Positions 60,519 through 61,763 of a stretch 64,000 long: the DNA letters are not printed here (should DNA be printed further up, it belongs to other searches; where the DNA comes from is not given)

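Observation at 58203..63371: tRNA-Gln islet carrying an EptA-like transferase and an APH-family kinase, ending in a degenerate copy of the tRNA 3' end; second EptA paralog beyond it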

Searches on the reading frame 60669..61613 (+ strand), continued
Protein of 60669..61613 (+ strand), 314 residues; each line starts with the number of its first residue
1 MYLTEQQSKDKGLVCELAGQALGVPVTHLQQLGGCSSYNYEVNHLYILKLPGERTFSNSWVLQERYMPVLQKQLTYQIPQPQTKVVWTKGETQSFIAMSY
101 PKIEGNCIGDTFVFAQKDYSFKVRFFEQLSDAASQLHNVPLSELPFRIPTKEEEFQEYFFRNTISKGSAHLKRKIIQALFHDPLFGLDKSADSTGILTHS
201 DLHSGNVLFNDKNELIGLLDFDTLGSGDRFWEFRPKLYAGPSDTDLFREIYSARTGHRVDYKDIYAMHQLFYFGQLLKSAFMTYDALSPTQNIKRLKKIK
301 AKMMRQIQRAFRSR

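Call 80: fold_search(model_id=the predicted structure, library=pdb)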
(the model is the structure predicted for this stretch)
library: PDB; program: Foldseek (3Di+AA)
matches with E <= 10: 1670; with E <= 0.001: 183
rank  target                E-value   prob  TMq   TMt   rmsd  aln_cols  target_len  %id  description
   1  5iqf_C                2.7e-11  1.00  0.62  0.65   6.7       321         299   15  Aminoglycoside Phosphotransferase (2'')-Ia (CTD of APH(6')-Ie/APH(2'')-Ia) in complex with GDP and Magnesium (released 2016-05-25)
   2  5iqg_A                3.8e-11  1.00  0.55  0.58   7.1       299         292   16  Aminoglycoside Phosphotransferase (2'')-Ia (CTD of AAC(6')-Ie/APH(2'')-Ia) in complex with GDP, Magnesium, and Gentami (released 2016-05-25)
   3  6ctz                  4.5e-11  1.00  0.59  0.62   7.4       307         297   18  Structure of the GDP and kanamycin complex of APH(2")-IIia (released 2019-03-27)
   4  4n57_A                4.5e-11  1.00  0.53  0.56   7.7       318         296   16  Crystal structure of aminoglycoside phosphotransferase APH(2'')-IVa ADP complex (released 2014-12-17)
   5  5iqf_D                5.6e-11  1.00  0.64  0.66   6.6       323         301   14  Aminoglycoside Phosphotransferase (2'')-Ia (CTD of APH(6')-Ie/APH(2'')-Ia) in complex with GDP and Magnesium (released 2016-05-25)
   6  3n4t                  6.0e-11  1.00  0.55  0.57   7.0       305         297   18  apo APH(2")-IVa form I (released 2010-06-30)
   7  4ork_A                6.7e-11  1.00  0.61  0.63   5.5       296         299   16  Crystal Structure of the Phosphotransferase Domain of the Bifunctional Aminoglycoside Resistance Enzyme AAC(6')-Ie-APH (released 2014-07-02)
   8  5iqc_A                7.5e-11  1.00  0.60  0.63   7.1       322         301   15  Aminoglycoside Phosphotransferase (2'')-Ia (CTD of AAC(6')-Ie/APH(2'')-Ia) in complex with GMPPNP, Magnesium, and Gent (released 2016-05-25)
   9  4dfu_A                8.4e-11  1.00  0.57  0.60   6.9       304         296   15  Inhibition of an antibiotic resistance enzyme: crystal structure of aminoglycoside phosphotransferase APH(2")-ID/APH(2 (released 2012-02-08)
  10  5iqf_B                8.9e-11  1.00  0.62  0.65   6.6       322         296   14  Aminoglycoside Phosphotransferase (2'')-Ia (CTD of APH(6')-Ie/APH(2'')-Ia) in complex with GDP and Magnesium (released 2016-05-25)
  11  4ork_B                8.9e-11  1.00  0.60  0.63   6.7       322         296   15  Crystal Structure of the Phosphotransferase Domain of the Bifunctional Aminoglycoside Resistance Enzyme AAC(6')-Ie-APH (released 2014-07-02)
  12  9h2z_A                8.9e-11  1.00  0.50  0.52   7.3       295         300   17  Crystal structure of APH(2")-IVa alternate (soaking with EK3-18 inhibitor) (released 2025-02-05)
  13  3tdw                  9.5e-11  1.00  0.59  0.61   7.7       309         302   17  The GDP complex of the aminoglycoside 2'-phosphotransfere-IIIa F108L mutant (released 2012-03-07)
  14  6c5u_A                1.0e-10  1.00  0.58  0.61   7.0       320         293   15  Aminoglycoside Phosphotransferase (2'')-Ia in complex with GMPPNP, Magnesium, and Ribostamycin, Alternate form (released 2018-04-11)
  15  9qns_A                1.0e-10  1.00  0.54  0.56   6.7       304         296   17  APH(2'')-IVa with a fragment (released 2026-02-11)
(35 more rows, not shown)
